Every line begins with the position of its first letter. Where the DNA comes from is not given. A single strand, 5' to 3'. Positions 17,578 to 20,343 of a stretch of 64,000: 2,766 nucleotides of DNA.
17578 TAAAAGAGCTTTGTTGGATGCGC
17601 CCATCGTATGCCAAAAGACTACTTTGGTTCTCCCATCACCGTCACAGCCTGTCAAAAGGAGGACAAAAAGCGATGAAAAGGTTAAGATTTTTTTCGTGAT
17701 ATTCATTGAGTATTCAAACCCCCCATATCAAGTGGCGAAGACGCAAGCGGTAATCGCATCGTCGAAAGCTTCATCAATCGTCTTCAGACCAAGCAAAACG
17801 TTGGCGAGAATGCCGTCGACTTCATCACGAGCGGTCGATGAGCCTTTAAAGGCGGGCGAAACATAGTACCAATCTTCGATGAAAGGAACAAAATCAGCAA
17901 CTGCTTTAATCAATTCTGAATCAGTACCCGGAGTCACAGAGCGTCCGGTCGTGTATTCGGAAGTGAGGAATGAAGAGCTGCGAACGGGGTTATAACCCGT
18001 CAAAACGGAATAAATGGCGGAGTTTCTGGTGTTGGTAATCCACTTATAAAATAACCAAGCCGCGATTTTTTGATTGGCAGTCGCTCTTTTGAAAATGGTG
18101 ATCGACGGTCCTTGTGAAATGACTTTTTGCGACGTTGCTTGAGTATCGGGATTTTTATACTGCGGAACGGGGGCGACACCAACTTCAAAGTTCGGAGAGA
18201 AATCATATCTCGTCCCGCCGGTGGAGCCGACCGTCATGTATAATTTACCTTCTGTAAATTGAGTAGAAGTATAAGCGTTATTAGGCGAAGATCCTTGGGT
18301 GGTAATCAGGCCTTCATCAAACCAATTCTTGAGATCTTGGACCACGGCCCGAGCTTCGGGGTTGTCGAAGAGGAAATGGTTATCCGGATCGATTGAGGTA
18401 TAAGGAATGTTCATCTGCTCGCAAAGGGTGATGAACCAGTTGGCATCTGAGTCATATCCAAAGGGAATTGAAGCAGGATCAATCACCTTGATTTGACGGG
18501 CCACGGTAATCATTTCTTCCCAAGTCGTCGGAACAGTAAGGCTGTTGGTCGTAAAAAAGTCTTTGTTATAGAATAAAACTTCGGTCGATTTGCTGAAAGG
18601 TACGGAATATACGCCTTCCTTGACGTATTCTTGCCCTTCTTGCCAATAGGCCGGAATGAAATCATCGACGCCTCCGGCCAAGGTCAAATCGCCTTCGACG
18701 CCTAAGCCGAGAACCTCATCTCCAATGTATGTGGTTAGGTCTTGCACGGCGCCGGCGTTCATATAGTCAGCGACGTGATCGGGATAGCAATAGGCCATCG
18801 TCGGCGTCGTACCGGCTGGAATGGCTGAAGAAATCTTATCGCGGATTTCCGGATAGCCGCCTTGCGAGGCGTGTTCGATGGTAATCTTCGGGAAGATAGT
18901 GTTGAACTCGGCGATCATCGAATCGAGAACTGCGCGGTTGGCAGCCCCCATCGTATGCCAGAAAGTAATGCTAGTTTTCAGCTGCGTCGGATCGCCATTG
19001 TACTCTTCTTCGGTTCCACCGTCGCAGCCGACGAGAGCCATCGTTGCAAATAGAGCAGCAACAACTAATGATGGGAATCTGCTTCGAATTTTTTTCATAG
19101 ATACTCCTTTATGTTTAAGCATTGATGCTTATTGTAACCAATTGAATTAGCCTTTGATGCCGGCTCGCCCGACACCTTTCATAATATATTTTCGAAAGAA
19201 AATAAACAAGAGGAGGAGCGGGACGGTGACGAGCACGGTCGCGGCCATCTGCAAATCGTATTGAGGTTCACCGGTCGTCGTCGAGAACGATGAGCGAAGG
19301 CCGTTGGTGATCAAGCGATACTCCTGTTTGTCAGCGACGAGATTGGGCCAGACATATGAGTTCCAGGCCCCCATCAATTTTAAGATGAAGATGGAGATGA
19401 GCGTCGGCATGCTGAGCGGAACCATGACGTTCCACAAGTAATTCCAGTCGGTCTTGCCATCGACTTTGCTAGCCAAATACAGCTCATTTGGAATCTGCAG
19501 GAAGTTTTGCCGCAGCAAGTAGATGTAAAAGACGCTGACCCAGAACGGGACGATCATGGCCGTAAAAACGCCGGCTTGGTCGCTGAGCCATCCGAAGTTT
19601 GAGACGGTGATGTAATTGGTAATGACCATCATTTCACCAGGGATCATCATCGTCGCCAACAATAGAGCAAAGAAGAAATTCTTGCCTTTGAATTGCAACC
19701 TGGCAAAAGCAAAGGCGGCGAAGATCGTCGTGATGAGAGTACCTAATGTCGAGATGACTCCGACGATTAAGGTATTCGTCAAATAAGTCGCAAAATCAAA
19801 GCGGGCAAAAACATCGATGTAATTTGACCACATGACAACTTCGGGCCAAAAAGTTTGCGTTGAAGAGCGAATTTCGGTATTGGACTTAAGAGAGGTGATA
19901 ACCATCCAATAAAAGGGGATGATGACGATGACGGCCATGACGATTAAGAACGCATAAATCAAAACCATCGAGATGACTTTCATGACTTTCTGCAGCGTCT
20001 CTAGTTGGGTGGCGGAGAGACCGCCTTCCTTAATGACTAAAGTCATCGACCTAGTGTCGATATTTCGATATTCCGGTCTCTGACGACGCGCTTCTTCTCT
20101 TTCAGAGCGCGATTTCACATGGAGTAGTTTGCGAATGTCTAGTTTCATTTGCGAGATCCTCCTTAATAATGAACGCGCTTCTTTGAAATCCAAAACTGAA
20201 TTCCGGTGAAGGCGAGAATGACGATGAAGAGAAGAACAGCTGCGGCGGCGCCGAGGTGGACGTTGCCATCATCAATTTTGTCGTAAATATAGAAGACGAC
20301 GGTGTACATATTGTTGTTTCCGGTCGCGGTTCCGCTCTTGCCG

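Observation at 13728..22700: Seven-gene operon coupling a surface staphylococcal-type nuclease to a CUT1 ABC importer: candidate nucleic-acid capture, degradation and uptake system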

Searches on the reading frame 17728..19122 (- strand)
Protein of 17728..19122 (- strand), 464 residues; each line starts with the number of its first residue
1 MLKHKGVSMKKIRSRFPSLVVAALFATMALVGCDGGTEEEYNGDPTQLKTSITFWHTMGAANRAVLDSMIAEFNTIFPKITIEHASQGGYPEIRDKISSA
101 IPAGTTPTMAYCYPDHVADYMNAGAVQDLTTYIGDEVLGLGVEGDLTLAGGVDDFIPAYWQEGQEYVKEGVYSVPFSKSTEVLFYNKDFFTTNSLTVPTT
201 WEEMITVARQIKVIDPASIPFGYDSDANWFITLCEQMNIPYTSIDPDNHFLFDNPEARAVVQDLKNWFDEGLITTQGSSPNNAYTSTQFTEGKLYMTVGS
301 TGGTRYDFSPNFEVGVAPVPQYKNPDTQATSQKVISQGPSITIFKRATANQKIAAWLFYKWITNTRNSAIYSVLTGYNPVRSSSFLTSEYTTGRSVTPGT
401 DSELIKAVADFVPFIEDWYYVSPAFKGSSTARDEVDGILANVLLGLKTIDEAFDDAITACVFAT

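Call 3: search_protein_families(library=pfam, proteins=[window:17728-19122:-], max_evalue=0.01)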
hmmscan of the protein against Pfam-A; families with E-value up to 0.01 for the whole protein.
window:17728-19122:- (464 aa): 2 families
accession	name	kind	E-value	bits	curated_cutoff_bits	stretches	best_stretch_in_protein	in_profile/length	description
PF13416.11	SBP_bac_8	-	4.2e-38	132.2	27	1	69-391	2-272/279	Bacterial extracellular solute-binding protein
PF01547.30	SBP_bac_1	-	4.5e-26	93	26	1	66-366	10-304/307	Bacterial extracellular solute-binding protein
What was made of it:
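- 17728..19098 (-): SBPa, a family-1 solute-binding lipoprotein (lipobox LVGC), 456 aa. Pfam SBP_bac_8 4e-38 (call 3).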

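Call 10: search_solved_structures(query=window:17728-19122:-, max_evalue=0.001)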
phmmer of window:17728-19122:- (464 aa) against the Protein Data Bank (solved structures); distinct sequences matched with E-value up to 0.001: 44.
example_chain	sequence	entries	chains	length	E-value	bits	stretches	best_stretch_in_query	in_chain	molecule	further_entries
7c0x_A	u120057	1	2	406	1.2e-28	103.4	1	49-421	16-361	Sugar ABC transporter, periplasmic sugar-binding protein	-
7c0y_A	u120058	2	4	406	1.4e-28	103.2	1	49-421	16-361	Sugar ABC transporter, periplasmic sugar-binding protein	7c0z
7c0f_A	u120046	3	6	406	1.5e-28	103.1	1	49-421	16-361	Sugar ABC transporter, periplasmic sugar-binding protein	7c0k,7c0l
7c16_A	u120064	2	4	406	3.7e-28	101.8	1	49-421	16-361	Sugar ABC transporter, periplasmic sugar-binding protein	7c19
7c0u_A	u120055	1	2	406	3.8e-28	101.8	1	49-421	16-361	Sugar ABC transporter, periplasmic sugar-binding protein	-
7c0t_A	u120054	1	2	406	3.9e-28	101.7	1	49-421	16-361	Sugar ABC transporter, periplasmic sugar-binding protein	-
7c0v_A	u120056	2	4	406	4.1e-28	101.7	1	49-421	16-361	Sugar ABC transporter, periplasmic sugar-binding protein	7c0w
7c0o_A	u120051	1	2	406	5.1e-28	101.3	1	49-421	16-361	Sugar ABC transporter, periplasmic sugar-binding protein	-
7c0r_A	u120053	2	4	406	7.4e-28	100.8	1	49-421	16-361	Sugar ABC transporter, periplasmic sugar-binding protein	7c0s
7c14_A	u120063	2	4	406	8e-28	100.7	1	49-421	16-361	Sugar ABC transporter, periplasmic sugar-binding protein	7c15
7c1b_A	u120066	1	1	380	1.1e-17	67.2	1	171-421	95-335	Sugar ABC transporter, periplasmic sugar-binding protein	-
4aq4_A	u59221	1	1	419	4.4e-13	52.1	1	48-407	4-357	SN-GLYCEROL-3-PHOSPHATE-BINDING PERIPLASMIC PROTEIN UGPB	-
1elj_A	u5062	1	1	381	8.2e-13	51.2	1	51-382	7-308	MALTODEXTRIN-BINDING PROTEIN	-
6x84_A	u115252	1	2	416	9.2e-13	51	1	50-407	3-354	sn-glycerol-3-phosphate-binding periplasmic protein UgpB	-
9lff_A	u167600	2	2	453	2.2e-11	46.5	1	49-404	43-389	SN-glycerol-3-phophate ABC transporter, periplasmic SN-glycerol-3-phosphate-binding protei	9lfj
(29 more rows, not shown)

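Call 27: search_protein_families(library=ncbifam, proteins=[window:17728-19122:-], max_evalue=0.001)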
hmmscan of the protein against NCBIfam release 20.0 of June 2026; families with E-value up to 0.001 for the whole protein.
window:17728-19122:- (464 aa): 4 families
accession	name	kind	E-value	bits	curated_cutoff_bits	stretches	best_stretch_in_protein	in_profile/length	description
NF008211.0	PRK10974.1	equivalog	1e-16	60.6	411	1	48-389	25-360/439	sn-glycerol-3-phosphate ABC transporter substrate-binding protein UgpB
TIGR03850.1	bind_CPR_0540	equivalog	1.4e-13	50.3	299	1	18-332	5-321/437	carbohydrate ABC transporter substrate-binding protein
NF045826.1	lipo_P68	equivalog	4.1e-08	32.1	200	0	64-188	52-171/669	P68 family surface lipoprotein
NF053763.1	ABCarbgalBndGanS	equivalog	0.00054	18.8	700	0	123-211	88-176/420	galactooligosaccharide ABC transporter substrate-binding protein GanS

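Call 29: find_homologous_proteins(query=window:17728-19122:-, max_evalue=0.00001)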
Query window:17728-19122:- (464 aa): 3829 proteins with E <= 0.00001 among 8000 candidates; the best 120 are listed.
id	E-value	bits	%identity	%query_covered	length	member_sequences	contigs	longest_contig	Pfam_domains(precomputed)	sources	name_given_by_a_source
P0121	0.0e+0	1043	100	98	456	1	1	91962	PF13416.12,PF01547.31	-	-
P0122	2.8e-259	879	81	100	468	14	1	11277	PF13416.12,PF01547.31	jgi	jgi:multiple sugar transport system substrate-binding protein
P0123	2.0e-215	734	70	98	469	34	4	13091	PF13416.12,PF01547.31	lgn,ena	-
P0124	3.6e-214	730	69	98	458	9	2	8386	PF13416.12,PF01547.31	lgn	-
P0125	4.7e-161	555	58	96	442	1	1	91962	PF13416.12,PF01547.31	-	-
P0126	6.0e-160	551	64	89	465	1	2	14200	PF13416.12,PF01547.31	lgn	-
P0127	9.1e-156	537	57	94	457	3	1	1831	PF13416.12,PF01547.31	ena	-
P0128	1.5e-154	533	55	97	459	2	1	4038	PF13416.12,PF01547.31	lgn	-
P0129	1.8e-154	533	56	98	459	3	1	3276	PF13416.12,PF01547.31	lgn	-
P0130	7.7e-154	531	53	98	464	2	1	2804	PF13416.12,PF01547.31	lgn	-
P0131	3.6e-153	529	55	98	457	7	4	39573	PF13416.12,PF01547.31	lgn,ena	-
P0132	4.5e-153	528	55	97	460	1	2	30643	PF13416.12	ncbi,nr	ncbi:MAG: extracellular solute-binding protein [Bacilli bacterium]|nr:extracellular solute-binding p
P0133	6.9e-153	528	56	95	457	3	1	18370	PF13416.12,PF01547.31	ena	-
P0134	1.9e-152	526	55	94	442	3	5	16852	PF13416.12,PF01547.31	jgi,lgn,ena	jgi:multiple sugar transport system substrate-binding protein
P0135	2.8e-152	526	55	97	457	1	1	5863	PF13416.12,PF01547.31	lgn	-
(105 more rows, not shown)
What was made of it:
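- Checked: The database form is 456 aa (call 29).
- Sources annotate relatives as "multiple sugar" or UgpB (call 29).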

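Call 38: predict_structure(alignment_id=A2)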
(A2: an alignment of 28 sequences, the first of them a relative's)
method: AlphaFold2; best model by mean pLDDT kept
length: 456 residues; sequences in the alignment: 28
mean_pLDDT: 87.1   pTM: 0.85
mean pLDDT of the five models: 87.1, 86.6, 84.2, 83.4, 82.9
residues with pLDDT >= 90: 264; 70-90: 147; 50-70: 17; < 50: 28
segments of 3 or more residues with pLDDT < 50: 1-28
pLDDT, mean of each block of 10 residues (from residue 1): 36 42 42 80 96 90 95 96 92 96 91 93 87 72 84 80 91 93 98 97 97 94 95 87 94 98 96 89 93 71 92 93 90 95 95 93 88 89 75 85 88 85 91 97 97 87
secondary structure, 60 per line:
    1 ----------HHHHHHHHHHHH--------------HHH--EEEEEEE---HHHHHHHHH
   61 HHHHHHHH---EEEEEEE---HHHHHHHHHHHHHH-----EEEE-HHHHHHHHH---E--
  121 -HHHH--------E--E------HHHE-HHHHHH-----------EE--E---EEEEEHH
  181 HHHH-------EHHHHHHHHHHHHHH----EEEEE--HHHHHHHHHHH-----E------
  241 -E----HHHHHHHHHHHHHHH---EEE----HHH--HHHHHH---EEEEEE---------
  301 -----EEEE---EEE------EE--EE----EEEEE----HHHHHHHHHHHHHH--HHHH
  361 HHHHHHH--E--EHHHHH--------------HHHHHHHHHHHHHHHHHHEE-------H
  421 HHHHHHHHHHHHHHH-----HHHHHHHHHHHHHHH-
elements in order: H11-22 E42-48 H52-68 E72-78 H82-95 E101-104 H106-114 H122-125 H149-154 E174-178 H179-184 H193-206 E211-215 H218-228 H247-261 E265-267 H277-282 E286-291 E306-309 E313-315 E332-336 H341-354 H357-367 H374-378 H393-410 H420-435 H441-455
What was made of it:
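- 17728..19098 (-): The AlphaFold model has pLDDT 87 (call 38).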

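Call 44: fold_search(model_id=the predicted structure, library=pdb)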
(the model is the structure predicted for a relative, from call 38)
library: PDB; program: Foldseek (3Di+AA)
matches with E <= 10: 1572; with E <= 0.001: 1025
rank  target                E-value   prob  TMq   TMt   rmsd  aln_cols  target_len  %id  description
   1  7c0z_B                1.8e-25  1.00  0.71  0.82   3.8       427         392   22  Crystal structure of a dinucleotide-binding protein (Y246A) of ABC transporter endogenously bound to uridylyl-3'-5'-ph (released 2021-03-10)
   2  7c14_A                3.5e-25  1.00  0.74  0.84   3.6       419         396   22  Crystal structure of a dinucleotide-binding protein (Q274A) of ABC transporter endogenously bound to uridylyl-3'-5'-ph (released 2021-03-10)
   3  7c0v_A                5.2e-25  1.00  0.74  0.85   3.5       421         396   22  Crystal structure of a dinucleotide-binding protein (Y224A) of ABC transporter endogenously bound to uridylyl-3'-5'-ph (released 2021-03-10)
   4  7c0y_B                5.2e-25  1.00  0.72  0.82   3.5       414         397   22  Crystal structure of a dinucleotide-binding protein (Y246A) of ABC transporter endogenously bound to uridylyl-3'-5'-ph (released 2021-03-10)
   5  7c0l_A                5.5e-25  1.00  0.71  0.82   4.0       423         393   21  Crystal structure of a dinucleotide-binding protein of ABC transporter endogenously bound to uridylyl-3'-5'-phospho-gu (released 2021-03-10)
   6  7c0t_B                6.1e-25  1.00  0.74  0.84   3.5       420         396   22  Crystal structure of a dinucleotide-binding protein (N81A) of ABC transporter endogenously bound to uridylyl-3'-5'-pho (released 2021-03-10)
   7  7c0u_A                8.1e-25  1.00  0.73  0.83   4.6       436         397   21  Crystal structure of a dinucleotide-binding protein (S127A) of ABC transporter endogenously bound to uridylyl-3'-5'-ph (released 2021-03-10)
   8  7c19_A                1.2e-24  1.00  0.72  0.83   3.8       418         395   22  Crystal structure of a dinucleotide-binding protein (Y224A/Y246A) of ABC transporter endogenously bound to uridylyl-3' (released 2021-03-10)
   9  7c16_B                1.3e-24  1.00  0.72  0.82   3.9       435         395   21  Crystal structure of a dinucleotide-binding protein (Y224A/Y246A) of ABC transporter endogenously bound to uridylyl-3' (released 2021-03-10)
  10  7c0v_B                1.4e-24  1.00  0.73  0.83   4.5       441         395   20  Crystal structure of a dinucleotide-binding protein (Y224A) of ABC transporter endogenously bound to uridylyl-3'-5'-ph (released 2021-03-10)
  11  7c0x_A                1.5e-24  1.00  0.74  0.85   4.4       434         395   22  Crystal structure of a dinucleotide-binding protein (T240A) of ABC transporter endogenously bound to uridylyl-3'-5'-ph (released 2021-03-10)
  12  7c0z_A                1.6e-24  1.00  0.72  0.83   4.3       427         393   22  Crystal structure of a dinucleotide-binding protein (Y246A) of ABC transporter endogenously bound to uridylyl-3'-5'-ph (released 2021-03-10)
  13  7c16_A                1.6e-24  1.00  0.72  0.82   4.4       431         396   21  Crystal structure of a dinucleotide-binding protein (Y224A/Y246A) of ABC transporter endogenously bound to uridylyl-3' (released 2021-03-10)
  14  7c0y_A                1.9e-24  1.00  0.72  0.83   3.9       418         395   22  Crystal structure of a dinucleotide-binding protein (Y246A) of ABC transporter endogenously bound to uridylyl-3'-5'-ph (released 2021-03-10)
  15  7c0t_A                2.2e-24  1.00  0.71  0.81   3.9       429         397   21  Crystal structure of a dinucleotide-binding protein (N81A) of ABC transporter endogenously bound to uridylyl-3'-5'-pho (released 2021-03-10)
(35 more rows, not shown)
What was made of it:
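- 17728..19098 (-): The top 25 fold matches are the dinucleotide-binding protein (call 44).
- On CUT1-type binding-protein-dependent ABC importer: The model has a two-lobe SBP fold matching 7C0F, UgpB and MalE (call 44).
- On Dinucleotide-binding SBP (Thermus 7C0F type): The residue list comes from the PDB entry titles (call 44).
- The closest solved relative holds a phosphodiester-linked dinucleotide (call 44). UgpB is the second-best structural match (E 3e-23, call 44).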

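Call 45: search_solved_structures(query=P0121, max_evalue=1e-20, show_alignments=3)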
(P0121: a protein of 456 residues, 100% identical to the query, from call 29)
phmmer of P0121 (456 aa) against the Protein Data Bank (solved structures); distinct sequences matched with E-value up to 1e-20: 10.
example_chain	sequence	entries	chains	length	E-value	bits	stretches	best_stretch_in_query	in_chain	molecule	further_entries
7c0x_A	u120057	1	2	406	1.1e-28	103.5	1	41-413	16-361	Sugar ABC transporter, periplasmic sugar-binding protein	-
7c0y_A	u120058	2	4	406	1.4e-28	103.2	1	41-413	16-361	Sugar ABC transporter, periplasmic sugar-binding protein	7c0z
7c0f_A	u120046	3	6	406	1.4e-28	103.2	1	41-413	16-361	Sugar ABC transporter, periplasmic sugar-binding protein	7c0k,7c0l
7c16_A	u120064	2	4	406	3.5e-28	101.9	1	41-413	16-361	Sugar ABC transporter, periplasmic sugar-binding protein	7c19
7c0u_A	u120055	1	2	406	3.6e-28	101.9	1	41-413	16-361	Sugar ABC transporter, periplasmic sugar-binding protein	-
7c0t_A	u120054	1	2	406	3.7e-28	101.8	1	41-413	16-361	Sugar ABC transporter, periplasmic sugar-binding protein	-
7c0v_A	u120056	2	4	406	3.9e-28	101.8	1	41-413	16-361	Sugar ABC transporter, periplasmic sugar-binding protein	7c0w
7c0o_A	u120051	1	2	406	4.9e-28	101.4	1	41-413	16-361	Sugar ABC transporter, periplasmic sugar-binding protein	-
7c0r_A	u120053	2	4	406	7.1e-28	100.9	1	41-413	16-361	Sugar ABC transporter, periplasmic sugar-binding protein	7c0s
7c14_A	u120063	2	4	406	7.6e-28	100.8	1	41-413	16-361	Sugar ABC transporter, periplasmic sugar-binding protein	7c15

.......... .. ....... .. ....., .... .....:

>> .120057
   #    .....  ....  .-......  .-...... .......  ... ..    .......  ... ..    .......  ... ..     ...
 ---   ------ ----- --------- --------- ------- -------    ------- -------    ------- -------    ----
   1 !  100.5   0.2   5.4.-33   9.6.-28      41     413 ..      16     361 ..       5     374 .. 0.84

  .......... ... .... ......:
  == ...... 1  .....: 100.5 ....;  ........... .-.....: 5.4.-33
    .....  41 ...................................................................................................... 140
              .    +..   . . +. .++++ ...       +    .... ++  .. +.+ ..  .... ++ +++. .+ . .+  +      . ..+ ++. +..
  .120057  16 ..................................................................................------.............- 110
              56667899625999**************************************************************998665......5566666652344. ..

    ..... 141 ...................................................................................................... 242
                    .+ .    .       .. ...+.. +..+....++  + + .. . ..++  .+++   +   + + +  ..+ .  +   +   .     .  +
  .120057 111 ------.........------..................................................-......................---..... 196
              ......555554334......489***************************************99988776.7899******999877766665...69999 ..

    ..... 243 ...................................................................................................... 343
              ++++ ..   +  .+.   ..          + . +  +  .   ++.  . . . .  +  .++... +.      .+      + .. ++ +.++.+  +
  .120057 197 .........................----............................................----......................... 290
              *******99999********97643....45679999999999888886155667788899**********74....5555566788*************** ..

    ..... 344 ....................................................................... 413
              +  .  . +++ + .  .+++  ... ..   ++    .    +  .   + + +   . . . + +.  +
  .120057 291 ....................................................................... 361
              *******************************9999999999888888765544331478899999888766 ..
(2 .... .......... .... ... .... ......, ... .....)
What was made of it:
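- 17728..19098 (-): The closest PDB sequence is 7C0x at 1e-28 (calls 10, 45).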

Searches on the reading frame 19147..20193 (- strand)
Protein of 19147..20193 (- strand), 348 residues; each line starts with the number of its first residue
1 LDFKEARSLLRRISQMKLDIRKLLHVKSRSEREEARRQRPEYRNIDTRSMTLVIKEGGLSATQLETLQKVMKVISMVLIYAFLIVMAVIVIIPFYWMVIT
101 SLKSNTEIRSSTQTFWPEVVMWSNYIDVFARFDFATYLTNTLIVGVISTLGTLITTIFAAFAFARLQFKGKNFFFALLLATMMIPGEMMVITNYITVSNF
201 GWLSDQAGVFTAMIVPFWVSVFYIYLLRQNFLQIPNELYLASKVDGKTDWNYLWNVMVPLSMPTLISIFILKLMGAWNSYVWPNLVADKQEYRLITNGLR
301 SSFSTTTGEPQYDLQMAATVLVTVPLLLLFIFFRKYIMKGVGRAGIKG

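Call 3: search_protein_families(library=pfam, proteins=[window:19147-20193:-], max_evalue=0.01)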
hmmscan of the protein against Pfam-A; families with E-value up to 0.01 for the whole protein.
window:19147-20193:- (348 aa): 1 family
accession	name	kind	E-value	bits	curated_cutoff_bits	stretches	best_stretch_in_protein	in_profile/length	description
PF00528.27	BPD_transp_1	-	5.7e-16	59.2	26.4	1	157-341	6-182/184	Binding-protein-dependent transport system inner membrane component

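Call 27: search_protein_families(library=ncbifam, proteins=[window:19147-20193:-], max_evalue=0.001)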
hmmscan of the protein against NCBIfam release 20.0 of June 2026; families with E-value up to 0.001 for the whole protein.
window:19147-20193:- (348 aa): 9 families
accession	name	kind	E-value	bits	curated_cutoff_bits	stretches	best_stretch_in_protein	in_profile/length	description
NF040932.1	ABC_arch_GlcU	equivalog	2.4e-29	102.9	340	1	77-342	3-265/272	glucose ABC transporter permease GlcU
NF008210.0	PRK10973.1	equivalog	9.9e-29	100.9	297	1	77-341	10-276/281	sn-glycerol-3-phosphate ABC transporter permease UgpE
NF008231.0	PRK10998.1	equivalog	7.4e-19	68.4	261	1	76-348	13-296/296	maltose ABC transporter permease MalG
TIGR01581.1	Mo_ABC_porter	hypoth_equivalog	5.7e-08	32.5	210.3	1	121-273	6-168/225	ABC transporter permease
TIGR02141.1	modB_ABC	equivalog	5.6e-06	26.1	182.6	1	141-271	3-143/208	molybdate ABC transporter permease subunit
NF011624.0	PRK15050.1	equivalog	2.8e-05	23.4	247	0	66-178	15-115/297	2-aminoethylphosphonate ABC transporter permease subunit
NF007047.0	PRK09500.1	equivalog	6.3e-05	22.7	326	1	69-287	4-207/257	spermidine/putrescine ABC transporter permease PotC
NF006939.0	PRK09421.1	equivalog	7.5e-05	22.2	262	0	141-272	15-157/230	molybdate ABC transporter permease subunit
NF040839.1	tungstate_WtpB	equivalog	0.0002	21.1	340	0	137-272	45-189/251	tungstate ABC transporter permease WtpB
